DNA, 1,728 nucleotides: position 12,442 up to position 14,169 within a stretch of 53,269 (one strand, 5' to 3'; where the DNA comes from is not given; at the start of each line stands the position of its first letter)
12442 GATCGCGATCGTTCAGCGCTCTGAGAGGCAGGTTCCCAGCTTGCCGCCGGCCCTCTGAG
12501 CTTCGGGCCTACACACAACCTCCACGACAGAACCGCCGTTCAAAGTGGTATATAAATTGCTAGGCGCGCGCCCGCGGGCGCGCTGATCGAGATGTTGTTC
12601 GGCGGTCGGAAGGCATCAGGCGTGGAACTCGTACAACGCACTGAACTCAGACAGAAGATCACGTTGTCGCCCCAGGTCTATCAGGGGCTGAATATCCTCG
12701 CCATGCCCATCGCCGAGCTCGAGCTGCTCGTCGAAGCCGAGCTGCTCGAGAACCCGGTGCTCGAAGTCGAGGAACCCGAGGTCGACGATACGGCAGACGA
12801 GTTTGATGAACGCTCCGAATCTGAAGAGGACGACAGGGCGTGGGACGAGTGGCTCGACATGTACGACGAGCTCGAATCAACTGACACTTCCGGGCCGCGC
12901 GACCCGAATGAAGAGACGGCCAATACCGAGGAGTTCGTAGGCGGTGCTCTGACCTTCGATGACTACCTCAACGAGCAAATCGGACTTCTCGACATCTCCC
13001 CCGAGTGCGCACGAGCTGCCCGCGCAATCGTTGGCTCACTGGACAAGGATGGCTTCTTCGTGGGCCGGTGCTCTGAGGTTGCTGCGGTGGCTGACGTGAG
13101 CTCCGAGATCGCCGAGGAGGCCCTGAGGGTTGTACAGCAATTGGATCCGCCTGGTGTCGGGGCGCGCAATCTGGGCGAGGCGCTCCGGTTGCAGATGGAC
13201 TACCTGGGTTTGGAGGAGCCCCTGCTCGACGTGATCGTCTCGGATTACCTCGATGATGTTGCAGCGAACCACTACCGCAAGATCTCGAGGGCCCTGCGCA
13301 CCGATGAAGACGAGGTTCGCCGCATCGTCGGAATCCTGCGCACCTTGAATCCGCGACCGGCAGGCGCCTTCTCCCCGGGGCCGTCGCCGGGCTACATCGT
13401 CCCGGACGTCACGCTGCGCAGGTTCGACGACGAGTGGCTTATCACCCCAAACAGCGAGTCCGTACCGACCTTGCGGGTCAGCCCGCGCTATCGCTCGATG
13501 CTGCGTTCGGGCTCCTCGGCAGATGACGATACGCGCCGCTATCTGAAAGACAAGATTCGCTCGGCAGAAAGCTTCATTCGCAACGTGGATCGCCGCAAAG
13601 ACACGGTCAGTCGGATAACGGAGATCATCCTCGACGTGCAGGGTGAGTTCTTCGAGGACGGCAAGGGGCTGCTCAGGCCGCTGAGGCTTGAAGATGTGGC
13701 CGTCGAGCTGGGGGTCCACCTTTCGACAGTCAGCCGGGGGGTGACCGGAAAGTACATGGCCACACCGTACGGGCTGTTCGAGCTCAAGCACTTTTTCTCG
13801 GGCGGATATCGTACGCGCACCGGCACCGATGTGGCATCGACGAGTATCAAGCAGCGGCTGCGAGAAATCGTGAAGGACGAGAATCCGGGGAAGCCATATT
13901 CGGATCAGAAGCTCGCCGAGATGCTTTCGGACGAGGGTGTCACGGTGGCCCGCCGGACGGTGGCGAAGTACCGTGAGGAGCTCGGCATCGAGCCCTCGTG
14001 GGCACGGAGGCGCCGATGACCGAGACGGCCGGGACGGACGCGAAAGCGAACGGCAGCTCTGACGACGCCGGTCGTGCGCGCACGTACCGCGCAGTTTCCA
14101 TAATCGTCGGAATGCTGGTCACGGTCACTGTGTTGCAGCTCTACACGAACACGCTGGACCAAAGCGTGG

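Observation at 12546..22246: Self-contained sigma-54 circuit (rpoN, sensor kinase, bEBP) feeding two near-identical -24/-12 promoters in front of the copper-handling genes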

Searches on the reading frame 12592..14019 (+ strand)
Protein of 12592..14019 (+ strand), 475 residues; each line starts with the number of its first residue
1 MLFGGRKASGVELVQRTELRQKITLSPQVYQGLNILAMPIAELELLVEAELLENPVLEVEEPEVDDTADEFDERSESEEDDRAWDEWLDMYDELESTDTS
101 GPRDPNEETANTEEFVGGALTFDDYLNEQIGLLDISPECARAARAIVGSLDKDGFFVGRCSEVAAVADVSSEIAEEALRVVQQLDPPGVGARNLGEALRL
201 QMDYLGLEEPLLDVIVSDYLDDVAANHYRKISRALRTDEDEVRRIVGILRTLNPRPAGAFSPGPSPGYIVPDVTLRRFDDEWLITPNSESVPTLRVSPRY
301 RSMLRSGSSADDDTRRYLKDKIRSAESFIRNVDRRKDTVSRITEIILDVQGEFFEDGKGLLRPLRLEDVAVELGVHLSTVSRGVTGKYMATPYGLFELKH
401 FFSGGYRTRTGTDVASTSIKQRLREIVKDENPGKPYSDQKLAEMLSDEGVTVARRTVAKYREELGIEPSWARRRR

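Call 6: search_protein_families(library=pfam, proteins=[window:12592-14019:+])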
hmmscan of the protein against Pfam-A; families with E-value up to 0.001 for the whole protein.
window:12592-14019:+ (475 aa): 3 families
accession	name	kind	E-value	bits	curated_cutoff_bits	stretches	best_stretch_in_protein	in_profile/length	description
PF04552.19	Sigma54_DBD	-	6.1e-55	185.8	22.8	1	316-474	2-160/160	Sigma-54, DNA binding domain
PF04963.19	Sigma54_CBD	-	7.7e-49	166.4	22.9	1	113-300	3-185/185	Sigma-54 factor, core binding domain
PF00309.25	Sigma54_AID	-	1.3e-11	44.5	23.8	1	15-59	2-46/46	Sigma-54 factor, Activator interacting domain (AID)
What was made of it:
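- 12592..14019 (+): rpoN (sigma-54); the likely start is GTG 12622. Pfam AID, CBD and DBD (call 6).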

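Call 12: find_encoding_contigs(protein=window:12592-14019:+, flank=10000, max_places=6)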
Protein window:12592-14019:+ (475 aa): 1 contig read that carries it; 1 place shown.
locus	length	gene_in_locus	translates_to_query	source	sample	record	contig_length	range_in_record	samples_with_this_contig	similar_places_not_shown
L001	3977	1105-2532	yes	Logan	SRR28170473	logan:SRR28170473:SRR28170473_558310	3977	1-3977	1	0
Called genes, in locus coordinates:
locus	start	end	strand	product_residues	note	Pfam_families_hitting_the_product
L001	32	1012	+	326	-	PF00892:EamA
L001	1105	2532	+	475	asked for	PF00309:Sigma54_AID, PF04963:Sigma54_CBD, PF04552:Sigma54_DBD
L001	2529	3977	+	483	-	?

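Call 13: find_homologous_proteins(query=window:12592-14019:+)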
Query window:12592-14019:+ (475 aa): 2613 proteins with E <= 0.001 among 8000 candidates; the best 120 are listed.
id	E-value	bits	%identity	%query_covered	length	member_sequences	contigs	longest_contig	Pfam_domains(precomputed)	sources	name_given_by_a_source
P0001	0.0e+0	1046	100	100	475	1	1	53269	PF04963.20,PF00309.26,PF04552.20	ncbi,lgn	-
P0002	1.7e-264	896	86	98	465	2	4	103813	PF04963.20,PF00309.26,PF04552.20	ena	-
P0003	7.0e-253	858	83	98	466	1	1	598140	PF04963.20,PF00309.26,PF04552.20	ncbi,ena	-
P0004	3.0e-252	856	82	98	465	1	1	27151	PF04963.20,PF00309.26,PF04552.20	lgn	-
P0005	8.8e-252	854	82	98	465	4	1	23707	PF04963.20,PF00309.26,PF04552.20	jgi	-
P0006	1.3e-251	853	82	98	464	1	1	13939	PF04963.20,PF00309.26,PF04552.20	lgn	-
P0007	9.5e-251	851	81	98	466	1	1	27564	PF04963.20,PF00309.26,PF04552.20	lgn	-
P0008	2.3e-250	849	81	98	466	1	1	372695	PF04963.20,PF00309.26,PF04552.20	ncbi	-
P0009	8.2e-250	848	82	98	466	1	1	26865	PF04963.20,PF00309.26,PF04552.20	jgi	-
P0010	1.3e-249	847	82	98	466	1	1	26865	PF04963.20,PF00309.26,PF04552.20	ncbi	-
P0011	1.5e-249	847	81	98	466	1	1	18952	PF04963.20,PF00309.26,PF04552.20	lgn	-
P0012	3.1e-249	846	82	98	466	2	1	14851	PF04963.20,PF00309.26,PF04552.20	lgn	-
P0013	1.7e-246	837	80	98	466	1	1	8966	PF04963.20,PF00309.26,PF04552.20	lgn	-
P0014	2.5e-243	826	79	98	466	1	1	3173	PF04963.20,PF00309.26,PF04552.20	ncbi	-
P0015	2.6e-243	826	78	98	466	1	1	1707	PF04963.20,PF00309.26,PF04552.20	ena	-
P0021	3.6e-241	819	79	98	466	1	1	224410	PF04963.20,PF00309.26,PF04552.20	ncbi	-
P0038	8.3e-235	798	78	98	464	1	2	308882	PF04963.20,PF00309.26,PF04552.20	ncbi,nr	ncbi:MAG: RNA polymerase factor sigma-54 [Anaerosomatales bacterium]|nr:RNA polymerase factor sigma-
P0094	1.4e-227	774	74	98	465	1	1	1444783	PF04963.20,PF00309.26,PF04552.20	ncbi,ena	-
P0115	1.9e-226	771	72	98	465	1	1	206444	PF04963.20,PF00309.26,PF04552.20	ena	-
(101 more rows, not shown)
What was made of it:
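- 12592..14019 (+): More than 120 homologue clusters at 72-86% identity (call 13).
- RpoN homologues form more than 120 clusters at 72-86% identity, some named Coriobacteriia or Anaerosomatales by their sources (call 13).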

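Call 18: find_encoding_contigs(protein=P0003, flank=10000, max_places=2)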
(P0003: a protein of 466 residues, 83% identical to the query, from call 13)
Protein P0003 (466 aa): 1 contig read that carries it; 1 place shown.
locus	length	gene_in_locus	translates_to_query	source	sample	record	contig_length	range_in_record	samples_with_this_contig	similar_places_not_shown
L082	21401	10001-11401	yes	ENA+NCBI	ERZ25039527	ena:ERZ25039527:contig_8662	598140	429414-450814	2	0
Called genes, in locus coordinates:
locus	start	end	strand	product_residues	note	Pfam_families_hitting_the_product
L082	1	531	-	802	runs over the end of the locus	PF17159:MASE3, PF00989:PAS, PF08447:PAS_3 (weak), PF08448:PAS_4, PF13426:PAS_9, PF01590:GAF, PF13185:GAF_2, PF07228:SpoIIE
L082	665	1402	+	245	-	PF04055:Radical_SAM (weak)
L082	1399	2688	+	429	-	PF02310:B12-binding, PF04055:Radical_SAM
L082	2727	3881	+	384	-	PF00155:Aminotran_1_2, PF01212:Beta_elim_lyase (weak), PF00266:Aminotran_5, PF01041:DegT_DnrJ_EryC1, PF01053:Cys_Met_Meta_PP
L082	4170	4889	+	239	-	PF02811:PHP (weak), PF13263:PHP_C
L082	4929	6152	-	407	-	PF00762:Ferrochelatase, PF01903:CbiX (weak)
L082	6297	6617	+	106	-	PF00085:Thioredoxin, PF08534:Redoxin (weak), PF13098:Thioredoxin_2 (weak), PF13905:Thioredoxin_8 (weak)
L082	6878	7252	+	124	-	PF03625:DUF302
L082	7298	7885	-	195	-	PF02583:Trns_repr_metal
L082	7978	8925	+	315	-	PF01545:Cation_efflux, PF16916:ZT_dimer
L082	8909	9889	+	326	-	PF00892:EamA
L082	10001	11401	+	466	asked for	PF00309:Sigma54_AID, PF04963:Sigma54_CBD, PF04552:Sigma54_DBD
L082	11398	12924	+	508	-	PF00989:PAS, PF08448:PAS_4, PF13426:PAS_9, PF00512:HisKA, PF13581:HATPase_c_2 (weak), PF02518:HATPase_c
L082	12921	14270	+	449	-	PF00072:Response_reg, PF00158:Sigma54_activat, PF14532:Sigma54_activ_2, PF00004:AAA (weak), PF07728:AAA_5, PF25601:AAA_lid_14, PF02954:HTH_8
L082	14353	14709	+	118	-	PF13248:Zn_ribbon_3 (weak)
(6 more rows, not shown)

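Call 19: find_encoding_contigs(protein=P0038, flank=10000, max_places=2)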
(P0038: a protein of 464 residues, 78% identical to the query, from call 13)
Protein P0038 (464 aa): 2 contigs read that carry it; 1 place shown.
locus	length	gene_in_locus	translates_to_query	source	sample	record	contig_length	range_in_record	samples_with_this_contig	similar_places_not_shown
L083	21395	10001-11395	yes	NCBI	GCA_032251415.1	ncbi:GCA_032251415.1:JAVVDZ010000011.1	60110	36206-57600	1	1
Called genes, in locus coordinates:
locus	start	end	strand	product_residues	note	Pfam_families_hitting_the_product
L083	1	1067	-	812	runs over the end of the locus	PF17159:MASE3, PF00989:PAS (weak), PF08447:PAS_3, PF08448:PAS_4, PF13426:PAS_9, PF01590:GAF, PF13185:GAF_2, PF07228:SpoIIE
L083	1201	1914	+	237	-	PF04055:Radical_SAM (faint)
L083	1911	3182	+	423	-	PF02310:B12-binding, PF04055:Radical_SAM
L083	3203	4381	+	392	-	PF00155:Aminotran_1_2, PF01212:Beta_elim_lyase, PF01041:DegT_DnrJ_EryC1, PF01053:Cys_Met_Meta_PP (weak)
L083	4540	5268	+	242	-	PF02811:PHP, PF13263:PHP_C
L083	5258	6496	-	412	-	PF00762:Ferrochelatase, PF01903:CbiX (weak)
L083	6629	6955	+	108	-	PF00085:Thioredoxin, PF08534:Redoxin (weak), PF13098:Thioredoxin_2 (weak)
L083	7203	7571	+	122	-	PF03625:DUF302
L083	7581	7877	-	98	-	PF02583:Trns_repr_metal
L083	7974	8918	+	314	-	PF01545:Cation_efflux, PF16916:ZT_dimer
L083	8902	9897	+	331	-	PF00892:EamA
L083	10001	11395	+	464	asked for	PF00309:Sigma54_AID, PF04963:Sigma54_CBD, PF04552:Sigma54_DBD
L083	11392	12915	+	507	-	PF00989:PAS, PF08448:PAS_4, PF13426:PAS_9, PF00512:HisKA, PF02518:HATPase_c, PF13581:HATPase_c_2 (weak)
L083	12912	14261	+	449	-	PF00072:Response_reg, PF00158:Sigma54_activat, PF14532:Sigma54_activ_2, PF07724:AAA_2 (weak), PF07728:AAA_5, PF25601:AAA_lid_14, PF02954:HTH_8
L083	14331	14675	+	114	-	-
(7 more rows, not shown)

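Call 20: find_encoding_contigs(protein=P0094, flank=10000, max_places=2)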
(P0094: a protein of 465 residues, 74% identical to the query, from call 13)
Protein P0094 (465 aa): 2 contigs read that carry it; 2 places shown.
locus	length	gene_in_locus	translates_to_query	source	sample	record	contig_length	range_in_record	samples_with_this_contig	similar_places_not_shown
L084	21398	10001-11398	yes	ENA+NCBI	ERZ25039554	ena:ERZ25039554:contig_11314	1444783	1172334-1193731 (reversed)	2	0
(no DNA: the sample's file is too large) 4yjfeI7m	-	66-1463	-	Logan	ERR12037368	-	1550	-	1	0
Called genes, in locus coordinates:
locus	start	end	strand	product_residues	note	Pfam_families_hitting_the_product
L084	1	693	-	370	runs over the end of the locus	PF00532:Peripla_BP_1 (weak), PF13407:Peripla_BP_4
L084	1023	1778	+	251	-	-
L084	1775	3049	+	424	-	PF02310:B12-binding, PF04055:Radical_SAM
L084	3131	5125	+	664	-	PF00155:Aminotran_1_2, PF01041:DegT_DnrJ_EryC1, PF13263:PHP_C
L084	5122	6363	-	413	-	PF00762:Ferrochelatase, PF01903:CbiX (faint)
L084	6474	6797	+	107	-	PF00085:Thioredoxin, PF13098:Thioredoxin_2, PF13905:Thioredoxin_8 (faint)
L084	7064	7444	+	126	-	PF03625:DUF302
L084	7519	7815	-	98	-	PF02583:Trns_repr_metal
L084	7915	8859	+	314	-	PF01545:Cation_efflux, PF16916:ZT_dimer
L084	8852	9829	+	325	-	PF00892:EamA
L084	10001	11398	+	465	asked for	PF00309:Sigma54_AID, PF04963:Sigma54_CBD, PF04552:Sigma54_DBD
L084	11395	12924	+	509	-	PF00989:PAS, PF08448:PAS_4, PF13426:PAS_9, PF00512:HisKA, PF13581:HATPase_c_2 (weak), PF02518:HATPase_c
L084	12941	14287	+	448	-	PF00004:AAA (faint), PF00072:Response_reg, PF00158:Sigma54_activat, PF14532:Sigma54_activ_2, PF07724:AAA_2 (weak), PF07728:AAA_5, PF25601:AAA_lid_14, PF02954:HTH_8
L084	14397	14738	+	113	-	PF13240:Zn_Ribbon_1 (faint)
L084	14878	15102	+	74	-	PF00403:HMA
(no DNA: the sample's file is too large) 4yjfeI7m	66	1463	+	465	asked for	PF00309:Sigma54_AID, PF04963:Sigma54_CBD, PF04552:Sigma54_DBD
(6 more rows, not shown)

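Call 21: find_encoding_contigs(protein=P0115, flank=10000, max_places=2)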
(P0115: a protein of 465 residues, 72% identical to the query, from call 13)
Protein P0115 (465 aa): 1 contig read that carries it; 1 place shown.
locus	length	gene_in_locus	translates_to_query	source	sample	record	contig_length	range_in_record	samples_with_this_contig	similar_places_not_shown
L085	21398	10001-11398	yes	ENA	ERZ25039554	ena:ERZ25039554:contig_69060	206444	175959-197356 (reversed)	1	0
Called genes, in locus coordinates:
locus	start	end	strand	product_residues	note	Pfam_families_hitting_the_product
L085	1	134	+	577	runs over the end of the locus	PF22148:Fervidolysin_NPro-like, PF00082:Peptidase_S8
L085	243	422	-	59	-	-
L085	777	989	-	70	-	-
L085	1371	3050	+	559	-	PF02310:B12-binding, PF04055:Radical_SAM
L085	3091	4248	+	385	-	PF00155:Aminotran_1_2, PF01041:DegT_DnrJ_EryC1, PF01053:Cys_Met_Meta_PP (weak)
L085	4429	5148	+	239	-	PF02811:PHP (weak), PF13263:PHP_C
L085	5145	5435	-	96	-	PF00762:Ferrochelatase (weak)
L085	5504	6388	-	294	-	-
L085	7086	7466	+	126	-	PF03625:DUF302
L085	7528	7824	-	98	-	PF02583:Trns_repr_metal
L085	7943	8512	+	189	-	PF01545:Cation_efflux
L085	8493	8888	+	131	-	PF16916:ZT_dimer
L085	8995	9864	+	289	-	PF00892:EamA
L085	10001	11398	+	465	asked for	PF00309:Sigma54_AID, PF04963:Sigma54_CBD, PF04552:Sigma54_DBD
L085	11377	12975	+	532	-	PF00989:PAS, PF08448:PAS_4, PF13426:PAS_9, PF00512:HisKA, PF13581:HATPase_c_2 (weak), PF02518:HATPase_c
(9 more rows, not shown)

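Call 25: find_related_loci(query=window:12592-14019:+, collection=metagenome_contigs, flank=10000)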
Query window:12592-14019:+ (475 aa) in metagenome_contigs; peptide patterns used: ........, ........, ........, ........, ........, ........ (x = any residue, [..] = any of these).
154 stretches matched a pattern; 11 encode a relative of the query (tblastn E <= 1e-3); 11 distinct loci.
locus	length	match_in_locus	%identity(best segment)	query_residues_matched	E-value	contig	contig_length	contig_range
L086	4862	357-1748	76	6-470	0e+0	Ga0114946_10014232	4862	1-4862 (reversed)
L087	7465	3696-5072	75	11-471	0e+0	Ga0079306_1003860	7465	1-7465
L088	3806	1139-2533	74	9-475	0e+0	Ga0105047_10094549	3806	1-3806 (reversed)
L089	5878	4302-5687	75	7-471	0e+0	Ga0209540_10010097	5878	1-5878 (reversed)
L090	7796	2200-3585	75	7-471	0e+0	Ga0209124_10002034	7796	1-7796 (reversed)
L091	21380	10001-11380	75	11-471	0e+0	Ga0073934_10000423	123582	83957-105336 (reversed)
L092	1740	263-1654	70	4-471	0e+0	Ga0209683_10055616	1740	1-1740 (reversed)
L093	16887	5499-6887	74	6-471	0e+0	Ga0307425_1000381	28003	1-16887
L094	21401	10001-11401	75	5-470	0e+0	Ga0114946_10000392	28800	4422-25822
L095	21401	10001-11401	78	6-471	0e+0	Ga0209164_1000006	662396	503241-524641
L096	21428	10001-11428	73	2-475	0e+0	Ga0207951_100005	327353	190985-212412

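Call 26: find_encoding_contigs(protein=P0002, flank=10000, max_places=1)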
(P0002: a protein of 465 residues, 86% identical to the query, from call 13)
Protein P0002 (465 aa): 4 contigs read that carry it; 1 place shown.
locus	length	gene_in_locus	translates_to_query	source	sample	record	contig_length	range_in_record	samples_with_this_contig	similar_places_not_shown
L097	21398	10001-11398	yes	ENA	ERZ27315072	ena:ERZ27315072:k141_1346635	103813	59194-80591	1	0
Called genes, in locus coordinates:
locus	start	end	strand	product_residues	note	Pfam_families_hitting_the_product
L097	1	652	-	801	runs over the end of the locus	PF17159:MASE3, PF00989:PAS, PF08447:PAS_3, PF08448:PAS_4, PF13426:PAS_9 (weak), PF01590:GAF, PF13185:GAF_2, PF07228:SpoIIE, +1 more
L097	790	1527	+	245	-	PF04055:Radical_SAM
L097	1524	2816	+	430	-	PF02310:B12-binding, PF04055:Radical_SAM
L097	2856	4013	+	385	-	PF00155:Aminotran_1_2, PF01212:Beta_elim_lyase, PF00266:Aminotran_5, PF01041:DegT_DnrJ_EryC1, PF01053:Cys_Met_Meta_PP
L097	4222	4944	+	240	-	PF02811:PHP (weak), PF13263:PHP_C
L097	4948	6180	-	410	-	PF00762:Ferrochelatase, PF01903:CbiX (faint)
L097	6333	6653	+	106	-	PF00085:Thioredoxin, PF08534:Redoxin (weak), PF13098:Thioredoxin_2 (weak)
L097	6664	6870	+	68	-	PF09723:Zn_ribbon_8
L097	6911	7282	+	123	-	PF03625:DUF302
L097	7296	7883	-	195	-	PF02583:Trns_repr_metal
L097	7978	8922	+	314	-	PF01545:Cation_efflux, PF16916:ZT_dimer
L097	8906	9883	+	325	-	PF00892:EamA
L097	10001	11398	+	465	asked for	PF00309:Sigma54_AID, PF04963:Sigma54_CBD, PF04552:Sigma54_DBD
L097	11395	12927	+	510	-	PF00989:PAS, PF13188:PAS_8 (weak), PF08448:PAS_4, PF13426:PAS_9, PF00512:HisKA, PF02518:HATPase_c, PF13581:HATPase_c_2 (weak)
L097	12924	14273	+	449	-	PF00072:Response_reg, PF00004:AAA (faint), PF00158:Sigma54_activat, PF14532:Sigma54_activ_2, PF07728:AAA_5, PF25601:AAA_lid_14, PF02954:HTH_8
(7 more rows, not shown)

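Call 27: find_encoding_contigs(protein=P0008, flank=10000, max_places=1)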
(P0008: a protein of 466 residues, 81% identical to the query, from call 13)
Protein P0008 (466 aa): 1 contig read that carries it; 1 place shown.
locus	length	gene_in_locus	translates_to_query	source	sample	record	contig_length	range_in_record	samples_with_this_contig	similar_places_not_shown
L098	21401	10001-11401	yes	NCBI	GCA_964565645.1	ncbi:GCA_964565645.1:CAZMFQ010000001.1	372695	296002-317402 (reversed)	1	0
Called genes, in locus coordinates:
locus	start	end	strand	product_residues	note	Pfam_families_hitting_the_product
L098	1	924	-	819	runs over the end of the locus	PF17159:MASE3, PF00989:PAS (weak), PF08448:PAS_4 (weak), PF13426:PAS_9, PF01590:GAF, PF13185:GAF_2, PF13492:GAF_3 (faint), PF07228:SpoIIE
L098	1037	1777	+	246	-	-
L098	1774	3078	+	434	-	PF02310:B12-binding, PF04055:Radical_SAM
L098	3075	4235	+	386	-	PF00155:Aminotran_1_2, PF01212:Beta_elim_lyase, PF01053:Cys_Met_Meta_PP (weak), PF00266:Aminotran_5 (weak), PF01041:DegT_DnrJ_EryC1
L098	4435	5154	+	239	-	PF02811:PHP (weak), PF13263:PHP_C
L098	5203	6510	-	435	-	PF00762:Ferrochelatase, PF01903:CbiX (weak)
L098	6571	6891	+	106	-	PF00085:Thioredoxin, PF13098:Thioredoxin_2 (weak)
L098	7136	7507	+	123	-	PF03625:DUF302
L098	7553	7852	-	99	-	PF02583:Trns_repr_metal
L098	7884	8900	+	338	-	PF01545:Cation_efflux, PF16916:ZT_dimer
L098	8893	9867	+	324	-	PF00892:EamA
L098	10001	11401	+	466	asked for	PF00309:Sigma54_AID, PF04963:Sigma54_CBD, PF04552:Sigma54_DBD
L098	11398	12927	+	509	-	PF00989:PAS, PF08448:PAS_4, PF13426:PAS_9, PF00512:HisKA, PF13581:HATPase_c_2 (weak), PF02518:HATPase_c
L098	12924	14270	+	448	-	PF00072:Response_reg, PF00004:AAA (faint), PF00158:Sigma54_activat, PF01078:Mg_chelatase (faint), PF14532:Sigma54_activ_2, PF07728:AAA_5, PF25601:AAA_lid_14, PF02954:HTH_8 (weak)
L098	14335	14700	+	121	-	PF13248:Zn_ribbon_3 (weak), PF13240:Zn_Ribbon_1 (weak)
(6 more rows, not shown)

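Call 28: find_encoding_contigs(protein=P0021, flank=10000, max_places=1)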
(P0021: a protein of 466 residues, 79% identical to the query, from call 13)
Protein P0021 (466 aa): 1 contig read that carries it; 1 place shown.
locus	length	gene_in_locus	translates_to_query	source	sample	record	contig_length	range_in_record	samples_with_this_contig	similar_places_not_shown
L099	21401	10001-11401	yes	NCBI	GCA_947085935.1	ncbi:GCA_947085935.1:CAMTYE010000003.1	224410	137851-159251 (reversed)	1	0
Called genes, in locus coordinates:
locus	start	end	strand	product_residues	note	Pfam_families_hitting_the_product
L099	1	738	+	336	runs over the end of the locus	PF00005:ABC_tran, PF08352:oligo_HPY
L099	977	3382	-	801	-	PF17159:MASE3, PF00989:PAS, PF08447:PAS_3, PF01590:GAF, PF13185:GAF_2, PF07228:SpoIIE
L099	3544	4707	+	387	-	PF00155:Aminotran_1_2, PF01041:DegT_DnrJ_EryC1, PF01053:Cys_Met_Meta_PP (weak)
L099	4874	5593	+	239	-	PF02811:PHP (weak), PF13263:PHP_C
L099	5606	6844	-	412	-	PF00762:Ferrochelatase, PF01903:CbiX (weak)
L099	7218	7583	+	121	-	PF03625:DUF302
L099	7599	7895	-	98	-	PF02583:Trns_repr_metal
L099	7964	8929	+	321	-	PF01545:Cation_efflux, PF16916:ZT_dimer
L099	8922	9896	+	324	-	PF00892:EamA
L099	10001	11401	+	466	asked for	PF00309:Sigma54_AID, PF04963:Sigma54_CBD, PF04552:Sigma54_DBD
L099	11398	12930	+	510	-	PF00989:PAS, PF08448:PAS_4, PF13426:PAS_9, PF00512:HisKA, PF02518:HATPase_c, PF13581:HATPase_c_2 (weak)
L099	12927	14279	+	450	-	PF00072:Response_reg, PF00158:Sigma54_activat, PF14532:Sigma54_activ_2, PF00004:AAA (weak), PF07724:AAA_2 (weak), PF07728:AAA_5, PF25601:AAA_lid_14, PF02954:HTH_8, +1 more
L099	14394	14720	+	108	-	PF13248:Zn_ribbon_3 (weak)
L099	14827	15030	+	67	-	PF00403:HMA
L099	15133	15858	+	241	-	PF02683:DsbD_TM, PF13386:DsbD_2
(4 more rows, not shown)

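Call 50: search_protein_representatives(protein=window:12622-14019:+)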
Query: 465 residues. Proteins with E-value up to 0.001 (for the whole library): 16203; up to 1e-10: 11464; up to 1e-30: 6851. The best 150 are listed.
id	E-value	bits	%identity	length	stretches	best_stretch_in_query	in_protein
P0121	7.2e-208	707.5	68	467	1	1-465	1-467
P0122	5.5e-125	434.4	69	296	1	2-295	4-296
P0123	3.7e-123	428.4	65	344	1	123-465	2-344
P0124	1.0e-118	413.7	44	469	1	3-464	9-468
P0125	6.1e-118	411.2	86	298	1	245-465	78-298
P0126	4.9e-97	342.3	79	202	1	265-465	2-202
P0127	9.4e-95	334.8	42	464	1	1-464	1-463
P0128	2.2e-93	330.3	71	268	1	111-318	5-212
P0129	3.8e-93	329.5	71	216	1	1-215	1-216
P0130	6.3e-91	322.1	39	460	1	9-464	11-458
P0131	3.9e-90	319.5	37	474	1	1-462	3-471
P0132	1.2e-89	317.9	38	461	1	10-465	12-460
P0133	1.3e-89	317.8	40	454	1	1-464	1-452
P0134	1.8e-89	317.3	39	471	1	8-465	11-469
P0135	5.1e-89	315.8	38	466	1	10-463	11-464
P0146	1.1e-86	308.1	43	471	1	14-464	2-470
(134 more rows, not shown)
